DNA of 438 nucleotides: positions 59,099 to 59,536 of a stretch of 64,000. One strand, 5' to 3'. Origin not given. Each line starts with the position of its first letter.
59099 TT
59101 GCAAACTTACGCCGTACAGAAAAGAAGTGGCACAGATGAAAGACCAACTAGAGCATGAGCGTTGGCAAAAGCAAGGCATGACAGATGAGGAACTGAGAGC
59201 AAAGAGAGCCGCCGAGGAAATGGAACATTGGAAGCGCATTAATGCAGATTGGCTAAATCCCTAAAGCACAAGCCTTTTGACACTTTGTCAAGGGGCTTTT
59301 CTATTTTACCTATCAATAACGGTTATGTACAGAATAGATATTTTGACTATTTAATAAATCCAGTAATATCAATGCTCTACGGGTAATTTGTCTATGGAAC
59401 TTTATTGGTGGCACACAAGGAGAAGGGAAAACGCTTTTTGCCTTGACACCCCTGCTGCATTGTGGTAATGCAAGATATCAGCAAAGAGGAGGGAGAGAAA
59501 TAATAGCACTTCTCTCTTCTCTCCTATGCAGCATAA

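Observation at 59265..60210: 0.95-kb ORF-free core with origin-like architecture but no recognisable initiator gene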

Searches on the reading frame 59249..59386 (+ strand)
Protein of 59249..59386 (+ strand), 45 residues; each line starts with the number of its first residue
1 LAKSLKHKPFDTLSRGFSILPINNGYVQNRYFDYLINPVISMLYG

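Call 13: search_protein_families(library=pfam, proteins=[window:59249-59386:+], max_evalue=0.1)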
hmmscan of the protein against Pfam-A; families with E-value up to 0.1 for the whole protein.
window:59249-59386:+ (45 aa): 0 families
